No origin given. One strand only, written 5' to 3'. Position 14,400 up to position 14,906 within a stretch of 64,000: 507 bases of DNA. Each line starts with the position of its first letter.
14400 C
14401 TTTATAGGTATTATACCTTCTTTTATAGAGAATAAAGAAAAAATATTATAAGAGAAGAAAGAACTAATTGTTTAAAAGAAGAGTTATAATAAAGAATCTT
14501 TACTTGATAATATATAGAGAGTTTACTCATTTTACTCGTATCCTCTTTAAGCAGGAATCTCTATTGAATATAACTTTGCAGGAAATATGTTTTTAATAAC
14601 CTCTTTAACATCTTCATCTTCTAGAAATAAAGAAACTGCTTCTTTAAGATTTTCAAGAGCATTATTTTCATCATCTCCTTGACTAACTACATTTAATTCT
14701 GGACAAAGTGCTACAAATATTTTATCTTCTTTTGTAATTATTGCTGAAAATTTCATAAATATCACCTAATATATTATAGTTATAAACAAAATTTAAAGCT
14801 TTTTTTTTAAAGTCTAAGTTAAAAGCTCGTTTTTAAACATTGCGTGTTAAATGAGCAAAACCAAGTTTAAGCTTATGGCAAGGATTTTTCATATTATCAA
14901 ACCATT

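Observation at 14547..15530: hicB-hicA module plus an orphan hicB driven by an identical duplicated promoter/RBS block; start-codon correction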

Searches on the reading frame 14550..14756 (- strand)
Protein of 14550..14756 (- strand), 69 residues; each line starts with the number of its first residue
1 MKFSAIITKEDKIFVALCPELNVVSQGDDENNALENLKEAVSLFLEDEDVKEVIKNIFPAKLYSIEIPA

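Call 4: search_protein_families(library=pfam, proteins=[window:14550-14756:-], max_evalue=1)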
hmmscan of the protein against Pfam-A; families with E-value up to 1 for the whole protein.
seq(69 aa): 5 families
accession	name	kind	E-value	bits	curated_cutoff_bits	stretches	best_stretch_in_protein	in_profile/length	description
PF24113.1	DUF7387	-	0.0018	19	27.9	1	7-46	17-56/85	Family of unknown function (DUF7387)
PF14166.11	YueH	-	0.04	14.2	27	1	8-57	22-73/79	YueH-like protein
PF15919.11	HicB_lk_antitox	-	0.063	13.9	27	1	8-47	7-47/123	HicB_like antitoxin of bacterial toxin-antitoxin system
PF12910.14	PHD_like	-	0.084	13.3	27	1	4-46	59-101/141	Antitoxin of toxin-antitoxin, RelE / RelB, TA system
PF13184.12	KH_5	-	0.091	13.3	27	1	33-67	33-69/69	NusA-like KH domain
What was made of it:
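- On HicB antitoxin: HicB-2 ('orphan'): DUF7387 scores 19 bits, below its cutoff of 27.9 (call 4).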

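Call 10: find_encoding_contigs(protein=window:14550-14756:-, flank=10000)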
Protein seq(69 aa) (69 aa): 23 contigs read that carry it; 6 places shown.
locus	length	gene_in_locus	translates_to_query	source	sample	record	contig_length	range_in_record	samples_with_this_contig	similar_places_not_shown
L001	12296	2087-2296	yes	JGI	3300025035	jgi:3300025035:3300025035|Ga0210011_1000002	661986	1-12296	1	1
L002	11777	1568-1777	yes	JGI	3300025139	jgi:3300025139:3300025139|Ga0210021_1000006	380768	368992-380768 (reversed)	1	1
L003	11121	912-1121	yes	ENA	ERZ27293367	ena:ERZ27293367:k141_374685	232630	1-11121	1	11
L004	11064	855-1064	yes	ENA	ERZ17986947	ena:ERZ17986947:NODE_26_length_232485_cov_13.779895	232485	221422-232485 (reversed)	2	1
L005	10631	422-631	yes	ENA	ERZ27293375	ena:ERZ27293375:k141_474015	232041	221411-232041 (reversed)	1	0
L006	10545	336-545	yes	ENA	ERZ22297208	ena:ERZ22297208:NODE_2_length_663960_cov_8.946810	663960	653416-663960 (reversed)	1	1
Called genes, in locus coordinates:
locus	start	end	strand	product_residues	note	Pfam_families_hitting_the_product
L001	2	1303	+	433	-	?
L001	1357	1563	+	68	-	PF15919:HicB_lk_antitox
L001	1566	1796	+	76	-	PF07927:HicA_toxin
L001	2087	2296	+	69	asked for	-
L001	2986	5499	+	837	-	PF05124:S_layer_C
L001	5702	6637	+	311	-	-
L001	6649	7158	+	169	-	-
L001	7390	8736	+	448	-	PF00004:AAA (faint), PF13173:AAA_14, PF13635:DUF4143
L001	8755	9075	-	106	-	-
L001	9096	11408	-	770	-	PF00437:T2SSE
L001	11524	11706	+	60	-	-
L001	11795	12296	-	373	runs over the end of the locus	PF01909:NTP_transf_2, PF18765:Polbeta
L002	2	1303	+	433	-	?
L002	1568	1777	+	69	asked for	-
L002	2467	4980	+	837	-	PF05124:S_layer_C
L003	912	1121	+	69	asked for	-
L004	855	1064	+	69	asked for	-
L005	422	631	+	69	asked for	-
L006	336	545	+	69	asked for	-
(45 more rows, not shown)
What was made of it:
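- Checked: Public gene callers mostly use the ATG (call 10).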

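Call 17: find_homologous_proteins(query=window:14550-14756:-, max_evalue=0.001)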
Query seq(69 aa) (69 aa): 249 proteins with E <= 0.001 among 249 candidates; the best 120 are listed.
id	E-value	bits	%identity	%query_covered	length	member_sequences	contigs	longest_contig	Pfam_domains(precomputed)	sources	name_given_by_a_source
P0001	8.7e-36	138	100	100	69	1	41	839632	-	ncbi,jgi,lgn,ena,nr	ncbi:type II toxin-antitoxin system HicB family antitoxin [archaeon]|jgi:predicted RNase H-like HicB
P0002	1.5e-34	134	99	100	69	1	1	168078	-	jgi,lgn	jgi:predicted RNase H-like HicB family nuclease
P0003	1.8e-34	133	99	100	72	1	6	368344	-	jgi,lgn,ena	-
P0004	7.6e-34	131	97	100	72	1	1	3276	-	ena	-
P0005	7.9e-34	131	97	100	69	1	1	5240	-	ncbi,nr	ncbi:MAG: type II toxin-antitoxin system HicB family antitoxin [Candidatus ainarchaeum sp.]|nr:type 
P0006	9.3e-34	131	97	100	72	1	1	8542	-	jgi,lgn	-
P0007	1.6e-33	130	100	96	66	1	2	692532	-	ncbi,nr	ncbi:type II toxin-antitoxin system HicB family antitoxin, partial [archaeon]|nr:type II toxin-antit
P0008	3.3e-33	129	96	100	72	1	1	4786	-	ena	-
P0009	6.0e-33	129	100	94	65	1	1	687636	-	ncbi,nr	ncbi:type II toxin-antitoxin system HicB family antitoxin, partial [archaeon]|nr:type II toxin-antit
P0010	6.8e-33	129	94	100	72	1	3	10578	-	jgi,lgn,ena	-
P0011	1.9e-26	108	81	100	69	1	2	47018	-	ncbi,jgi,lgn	-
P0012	5.3e-26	107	80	100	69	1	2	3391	-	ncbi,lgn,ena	ncbi:MAG: type II toxin-antitoxin system HicB family antitoxin [archaeon]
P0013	7.1e-26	106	78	100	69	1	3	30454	-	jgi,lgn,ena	jgi:predicted RNase H-like HicB family nuclease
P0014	2.1e-25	105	77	100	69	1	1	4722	-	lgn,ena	-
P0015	4.0e-25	104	75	100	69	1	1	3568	-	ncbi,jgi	jgi:predicted RNase H-like HicB family nuclease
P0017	7.7e-25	103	75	100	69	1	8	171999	-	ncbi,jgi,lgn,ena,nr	ncbi:MAG: type II toxin-antitoxin system HicB family antitoxin [archaeon]|jgi:predicted RNase H-like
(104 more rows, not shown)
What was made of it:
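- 14547..14756 (-): hicB-2 (the 'orphan'): a 69-aa HicB-fold antitoxin that starts at ATG 14756-14754. NCBI and JGI name it a HicB family antitoxin (call 17).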

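Call 18: search_protein_families(library=ncbifam, proteins=[window:14550-14756:-], max_evalue=1)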
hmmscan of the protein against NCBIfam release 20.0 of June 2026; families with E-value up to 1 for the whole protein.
seq(69 aa): 0 families
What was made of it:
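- On HicB antitoxin: HicB-2 ('orphan'): NCBIfam finds no family (call 18).
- Tried and rejected: NCBIfam found no family for any of the three proteins (call 18).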

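Call 20: find_encoding_contigs(protein=P0017, flank=4000, max_places=4)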
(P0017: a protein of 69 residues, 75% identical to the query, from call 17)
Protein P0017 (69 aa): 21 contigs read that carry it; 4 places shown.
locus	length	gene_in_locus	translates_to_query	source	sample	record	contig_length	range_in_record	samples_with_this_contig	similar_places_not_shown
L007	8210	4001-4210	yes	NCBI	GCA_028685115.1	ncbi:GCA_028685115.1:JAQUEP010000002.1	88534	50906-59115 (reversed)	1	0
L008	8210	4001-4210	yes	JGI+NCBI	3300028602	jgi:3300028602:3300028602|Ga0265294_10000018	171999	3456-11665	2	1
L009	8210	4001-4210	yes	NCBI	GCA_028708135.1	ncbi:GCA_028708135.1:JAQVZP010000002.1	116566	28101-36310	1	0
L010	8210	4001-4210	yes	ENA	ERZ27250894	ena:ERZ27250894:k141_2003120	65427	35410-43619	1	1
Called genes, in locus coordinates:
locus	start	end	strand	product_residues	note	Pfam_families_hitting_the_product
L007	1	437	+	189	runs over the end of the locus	PF00588:SpoU_methylase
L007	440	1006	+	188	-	PF03486:HI0933_like (faint), PF07992:Pyr_redox_2, PF13738:Pyr_redox_3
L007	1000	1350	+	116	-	PF07992:Pyr_redox_2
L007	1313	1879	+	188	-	-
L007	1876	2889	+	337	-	PF02441:Flavoprotein, PF00596:Aldolase_II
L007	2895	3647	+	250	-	PF13847:Methyltransf_31 (weak)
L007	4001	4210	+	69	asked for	-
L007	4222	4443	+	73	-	PF07927:HicA_toxin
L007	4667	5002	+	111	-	-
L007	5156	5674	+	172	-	PF01936:NYN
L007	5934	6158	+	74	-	-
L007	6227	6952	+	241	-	-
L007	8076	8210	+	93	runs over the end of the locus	-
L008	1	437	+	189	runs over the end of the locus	PF00588:SpoU_methylase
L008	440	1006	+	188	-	PF03486:HI0933_like (faint), PF07992:Pyr_redox_2, PF13738:Pyr_redox_3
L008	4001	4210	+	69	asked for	-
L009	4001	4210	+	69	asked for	-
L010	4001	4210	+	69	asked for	-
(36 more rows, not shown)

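Call 22: find_encoding_contigs(protein=P0011, flank=4000, max_places=3)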
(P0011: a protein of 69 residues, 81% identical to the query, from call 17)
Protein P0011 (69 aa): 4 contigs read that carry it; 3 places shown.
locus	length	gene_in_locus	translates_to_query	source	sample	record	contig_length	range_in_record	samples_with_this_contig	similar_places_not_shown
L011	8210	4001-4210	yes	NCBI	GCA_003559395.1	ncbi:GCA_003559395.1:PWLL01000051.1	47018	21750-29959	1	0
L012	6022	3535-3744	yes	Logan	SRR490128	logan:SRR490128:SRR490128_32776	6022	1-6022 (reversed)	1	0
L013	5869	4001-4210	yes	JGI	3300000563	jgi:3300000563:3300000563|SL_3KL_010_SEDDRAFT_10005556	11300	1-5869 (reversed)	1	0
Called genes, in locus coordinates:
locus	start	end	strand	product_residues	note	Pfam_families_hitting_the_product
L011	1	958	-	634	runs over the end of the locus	PF07973:tRNA_SAD, PF00587:tRNA-synt_2b, PF03129:HGTP_anticodon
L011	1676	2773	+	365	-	PF00091:Tubulin, PF12327:FtsZ_C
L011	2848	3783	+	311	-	PF01916:DS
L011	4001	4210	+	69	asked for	-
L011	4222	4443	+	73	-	PF07927:HicA_toxin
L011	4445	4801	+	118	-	PF01209:Ubie_methyltran (weak), PF05891:Methyltransf_PK (weak), PF00398:RrnaAD, PF13489:Methyltransf_23, PF13847:Methyltransf_31, PF08241:Methyltransf_11, PF08242:Methyltransf_12, PF13649:Methyltransf_25, +1 more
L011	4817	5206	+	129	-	-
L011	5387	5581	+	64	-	-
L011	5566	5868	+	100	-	PF02452:PemK_toxin, PF20233:DUF6590 (faint)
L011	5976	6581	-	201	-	PF00300:His_Phos_1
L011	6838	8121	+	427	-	PF04851:ResIII, PF00176:SNF2-rel_dom, PF00270:DEAD, PF00271:Helicase_C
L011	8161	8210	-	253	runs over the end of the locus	PF00882:Zn_dep_PLPC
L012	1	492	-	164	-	?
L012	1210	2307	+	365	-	PF00091:Tubulin, PF12327:FtsZ_C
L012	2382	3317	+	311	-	PF01916:DS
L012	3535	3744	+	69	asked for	-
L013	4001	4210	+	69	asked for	-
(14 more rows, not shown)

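Call 23: find_encoding_contigs(protein=P0013, flank=4000, max_places=3)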
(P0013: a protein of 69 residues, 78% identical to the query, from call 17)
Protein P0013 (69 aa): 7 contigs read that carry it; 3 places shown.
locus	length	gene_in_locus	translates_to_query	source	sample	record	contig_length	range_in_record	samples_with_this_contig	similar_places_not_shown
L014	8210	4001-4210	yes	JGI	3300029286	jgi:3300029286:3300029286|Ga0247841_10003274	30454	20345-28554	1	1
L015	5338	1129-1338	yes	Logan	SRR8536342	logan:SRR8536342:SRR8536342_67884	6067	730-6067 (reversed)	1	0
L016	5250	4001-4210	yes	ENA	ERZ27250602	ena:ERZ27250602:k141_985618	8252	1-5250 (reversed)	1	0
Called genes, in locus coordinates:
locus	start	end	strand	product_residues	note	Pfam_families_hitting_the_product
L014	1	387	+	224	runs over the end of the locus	-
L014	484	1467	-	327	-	PF13481:AAA_25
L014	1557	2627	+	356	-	-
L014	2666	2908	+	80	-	-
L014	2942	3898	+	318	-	PF04055:Radical_SAM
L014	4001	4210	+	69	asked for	-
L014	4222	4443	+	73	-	PF07927:HicA_toxin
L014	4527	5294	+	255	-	PF01209:Ubie_methyltran, PF02353:CMAS, PF03848:TehB (weak), PF13489:Methyltransf_23, PF13847:Methyltransf_31, PF08241:Methyltransf_11, PF08242:Methyltransf_12, PF13649:Methyltransf_25, +2 more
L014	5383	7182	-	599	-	PF10281:Ish1 (faint)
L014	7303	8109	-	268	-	-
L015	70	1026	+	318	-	PF04055:Radical_SAM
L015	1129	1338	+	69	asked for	-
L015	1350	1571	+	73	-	PF07927:HicA_toxin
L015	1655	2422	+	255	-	PF01209:Ubie_methyltran, PF02353:CMAS, PF03848:TehB (weak), PF13489:Methyltransf_23, PF13847:Methyltransf_31, PF08241:Methyltransf_11, PF08242:Methyltransf_12, PF13649:Methyltransf_25, +2 more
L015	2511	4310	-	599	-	PF10281:Ish1 (faint)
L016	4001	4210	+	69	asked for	-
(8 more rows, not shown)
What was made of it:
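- On HicB antitoxin: HicB-2 ('orphan'): This is met in orthologues (calls 20, 22, 23).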

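Call 37: search_solved_structures(query=A4, max_evalue=10, show_alignments=2)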
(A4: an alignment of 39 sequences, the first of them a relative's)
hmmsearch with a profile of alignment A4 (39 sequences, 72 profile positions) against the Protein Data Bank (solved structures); distinct sequences matched with E-value up to 10: 13.
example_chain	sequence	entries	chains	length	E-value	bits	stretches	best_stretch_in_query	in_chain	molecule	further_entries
2yzt_A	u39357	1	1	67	1.5e-06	30.8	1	4-53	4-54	Putative uncharacterized protein TTHA1756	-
9svk_B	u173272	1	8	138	0.0037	20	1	26-58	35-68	Toxin-antitoxin system, antitoxin component, HicB family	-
6g1c_V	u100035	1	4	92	0.22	14.3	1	10-48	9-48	Antitoxin HicB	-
6g1n_A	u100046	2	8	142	0.37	13.5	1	10-48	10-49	antitoxin HicB | HicB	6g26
7dkh_A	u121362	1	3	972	0.53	13.1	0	31-55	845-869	RNA polymerase-associated protein CTR9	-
7by2_A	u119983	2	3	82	0.82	12.5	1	38-55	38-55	CopG family transcriptional regulator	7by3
6c6k_A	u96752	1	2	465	1.1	12.1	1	32-58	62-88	Interferon-induced protein with tetratricopeptide repeats 1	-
5w5h_A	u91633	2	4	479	1.1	12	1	32-58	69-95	Interferon-induced protein with tetratricopeptide repeats 1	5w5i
9k7x_A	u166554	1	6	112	1.2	12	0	29-48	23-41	C3-Ca1-DN*3-20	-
5udi_A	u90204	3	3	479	1.3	11.8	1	32-58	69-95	Interferon-induced protein with tetratricopeptide repeats 1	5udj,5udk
5udl_A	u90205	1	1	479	1.3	11.8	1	32-58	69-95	Interferon-induced protein with tetratricopeptide repeats 1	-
4krc_B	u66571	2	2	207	2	11.2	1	31-48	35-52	PHO85 cyclin-10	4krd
4hou_A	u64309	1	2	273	2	11.2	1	32-58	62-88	Interferon-induced protein with tetratricopeptide repeats 1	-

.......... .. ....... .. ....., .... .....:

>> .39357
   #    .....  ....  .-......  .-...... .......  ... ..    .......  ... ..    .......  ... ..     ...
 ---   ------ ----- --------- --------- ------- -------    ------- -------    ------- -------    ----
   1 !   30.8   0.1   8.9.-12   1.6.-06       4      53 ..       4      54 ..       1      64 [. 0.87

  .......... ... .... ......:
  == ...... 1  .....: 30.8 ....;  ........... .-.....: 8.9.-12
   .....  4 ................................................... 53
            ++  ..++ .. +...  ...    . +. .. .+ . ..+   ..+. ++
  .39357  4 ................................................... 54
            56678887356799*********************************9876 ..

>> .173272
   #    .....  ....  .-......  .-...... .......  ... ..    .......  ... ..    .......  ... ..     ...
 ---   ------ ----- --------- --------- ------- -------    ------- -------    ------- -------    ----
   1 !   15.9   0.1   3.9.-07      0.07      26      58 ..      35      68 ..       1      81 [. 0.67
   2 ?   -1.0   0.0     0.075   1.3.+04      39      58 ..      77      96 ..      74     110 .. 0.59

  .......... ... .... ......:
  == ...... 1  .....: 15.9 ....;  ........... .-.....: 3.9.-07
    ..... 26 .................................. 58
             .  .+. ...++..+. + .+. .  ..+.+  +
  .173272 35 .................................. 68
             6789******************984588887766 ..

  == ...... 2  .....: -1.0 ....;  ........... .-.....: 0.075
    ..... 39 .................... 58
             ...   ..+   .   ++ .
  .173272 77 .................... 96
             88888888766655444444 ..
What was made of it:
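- On HicB antitoxin: HicB-2 ('orphan'): PDB profile hits 2yzt (E=1.5e-6) and 9svk HicB (E=0.0037) (call 37).
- Checked: It also matches PDB TTHA1756 (E=1.5e-6) and a HicB antitoxin (E=0.0037) (call 37).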

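Call 43: predict_structure(alignment_id=A4)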
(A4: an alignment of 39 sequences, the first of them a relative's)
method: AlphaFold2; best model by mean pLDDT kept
length: 69 residues; sequences in the alignment: 39
mean_pLDDT: 88.9   pTM: 0.72
mean pLDDT of the five models: 88.9, 88.6, 88.3, 88.0, 87.9
residues with pLDDT >= 90: 40; 70-90: 29; 50-70: 0; < 50: 0
segments of 3 or more residues with pLDDT < 50: none
pLDDT, mean of each block of 10 residues (from residue 1): 90 94 95 97 85 77 84
secondary structure, 60 per line:
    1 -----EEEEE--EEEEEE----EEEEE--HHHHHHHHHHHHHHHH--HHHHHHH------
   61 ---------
elements in order: E6-10 E13-18 E23-27 H30-45 H48-54
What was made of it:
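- On HicB antitoxin: HicB-2 ('orphan'): AF2 pLDDT 88.9 (call 43).
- On Canonical type II autoregulation (antitoxin DBD binds its own operator): There is no such domain in either HicB (calls 4, 43).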

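Call 47: fold_search(model_id=the predicted structure, library=pdb)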
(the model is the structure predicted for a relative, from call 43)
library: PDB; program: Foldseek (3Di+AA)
matches with E <= 10: 484; with E <= 0.001: 0
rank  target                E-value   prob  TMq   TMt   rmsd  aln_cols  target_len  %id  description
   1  2yzt                  3.2e-02  1.00  0.59  0.61   5.9        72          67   24  Crystal structure of uncharacterized conserved protein from Thermus thermophilus HB8 (released 2007-11-06)
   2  3k6q_A                1.2e-01  1.00  0.60  0.32   3.1        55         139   24  CRYSTAL STRUCTURE OF An antitoxin part of a putative toxin/antitoxin system (SWOL_0700) FROM SYNTROPHOMONAS WOLFEI SUB (released 2009-10-27)
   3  3k6q_B                2.7e-01  0.99  0.57  0.31   2.9        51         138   24  CRYSTAL STRUCTURE OF An antitoxin part of a putative toxin/antitoxin system (SWOL_0700) FROM SYNTROPHOMONAS WOLFEI SUB (released 2009-10-27)
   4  6g1c_B                3.2e-01  0.99  0.69  0.57   3.0        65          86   22  Crystal structure of the N-terminal domain of Burkholderia Pseudomallei antitoxin HicB (released 2018-10-31)
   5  1whq_MODEL_1_A        3.4e-01  0.35  0.40  0.30  11.2        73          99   14  Solution structure of the N-terminal dsRBD from hypothetical protein BAB28848 (released 2004-11-28)
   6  8fzd_w                3.6e-01  0.25  0.27  0.10   6.4        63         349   14  Cryo-EM structure of an E. coli non-rotated ribosome termination complex bound with apoRF3, RF1, P- and E-site tRNAPhe (released 2024-07-17)
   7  5mdw_7                3.9e-01  0.75  0.46  0.12   4.9        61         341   15  Structure of ArfA(A18T) and RF2 bound to the 70S ribosome (pre-accommodated state) (released 2016-12-14)
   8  1yyo_B                3.9e-01  0.69  0.42  0.16   4.0        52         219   17  Crystal structure of RNase III mutant E110K from Aquifex aeolicus complexed with double-stranded RNA at 2.9-Angstrom R (released 2005-11-22)
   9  8yig_B                4.1e-01  0.60  0.47  0.38  15.1        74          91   15  DmDcr-2/LoqsPD/slm2 in initial binding state (released 2025-03-05)
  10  5ztm_B                4.1e-01  0.57  0.42  0.20   4.7        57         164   16  Crystal structure of MLE dsRBDs in complex with roX2 (R2H1) (released 2019-03-06)
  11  9d7r_2w               4.1e-01  0.25  0.31  0.12   6.5        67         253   10  Crystal structure of the wild-type Thermus thermophilus 70S ribosome in complex with Fva1 antimicrobial peptide, mRNA (released 2024-11-13)
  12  9mtq_2w               4.1e-01  0.25  0.31  0.12   6.5        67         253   10  Crystal structure of the wild-type Thermus thermophilus 70S ribosome in complex with mRNA, A-site GGD-mutant Release  (released 2025-06-18)
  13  2nue_A                4.4e-01  0.57  0.40  0.16   4.4        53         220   17  Crystal structure of RNase III from Aquifex aeolicus complexed with ds-RNA at 2.9-Angstrom Resolution (released 2007-11-20)
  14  4wpy                  4.7e-01  0.51  0.47  0.38  10.7        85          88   14  Racemic crystal structure of Rv1738 from Mycobacterium tuberculosis (Form-II) (released 2015-03-18)
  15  6orl_A                5.3e-01  0.28  0.33  0.14   5.4        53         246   17  RF1 pre-accommodated 70S complex at 24 ms (released 2019-06-19)
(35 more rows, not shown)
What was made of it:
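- On HicB antitoxin: HicB-2 ('orphan'): Foldseek top hits are 2yzt, 3k6q and 6g1c_B, with probability 0.99-1.0 but weak E-values of 0.03-0.3 (call 47).
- Checked: Its AF2 model (pLDDT 88.9; call 43) is closest to 2yzt, 3k6q and the HicB N-domain 6g1c_B (TMq 0.69; call 47).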

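Call 74: find_encoding_contigs(protein=P0006, flank=3000, max_places=3)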
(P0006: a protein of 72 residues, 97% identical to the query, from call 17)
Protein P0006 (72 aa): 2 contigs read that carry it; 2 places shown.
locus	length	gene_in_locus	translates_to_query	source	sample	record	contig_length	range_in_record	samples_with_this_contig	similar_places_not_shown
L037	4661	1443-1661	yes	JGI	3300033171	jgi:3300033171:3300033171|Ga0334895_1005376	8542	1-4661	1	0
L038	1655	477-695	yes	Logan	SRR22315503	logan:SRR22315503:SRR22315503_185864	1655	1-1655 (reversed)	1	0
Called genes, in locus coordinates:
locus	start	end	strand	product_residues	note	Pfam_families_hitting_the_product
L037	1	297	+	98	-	?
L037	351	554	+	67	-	-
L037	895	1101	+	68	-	PF15919:HicB_lk_antitox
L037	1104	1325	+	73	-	PF07927:HicA_toxin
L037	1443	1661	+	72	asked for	-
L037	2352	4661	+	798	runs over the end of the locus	PF05124:S_layer_C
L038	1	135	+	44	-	?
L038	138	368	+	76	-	PF07927:HicA_toxin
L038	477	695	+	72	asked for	-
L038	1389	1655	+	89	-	?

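Call 75: find_encoding_contigs(protein=P0008, flank=3000, max_places=3)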
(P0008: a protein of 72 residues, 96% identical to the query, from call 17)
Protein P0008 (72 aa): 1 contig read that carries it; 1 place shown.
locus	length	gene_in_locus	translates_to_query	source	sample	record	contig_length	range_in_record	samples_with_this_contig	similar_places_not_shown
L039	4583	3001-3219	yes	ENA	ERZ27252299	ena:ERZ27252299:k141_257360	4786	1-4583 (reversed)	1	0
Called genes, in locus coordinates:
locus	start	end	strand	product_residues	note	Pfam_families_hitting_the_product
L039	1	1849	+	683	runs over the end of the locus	?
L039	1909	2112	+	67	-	-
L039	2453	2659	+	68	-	PF15919:HicB_lk_antitox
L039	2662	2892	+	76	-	PF07927:HicA_toxin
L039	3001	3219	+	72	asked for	-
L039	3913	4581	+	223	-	?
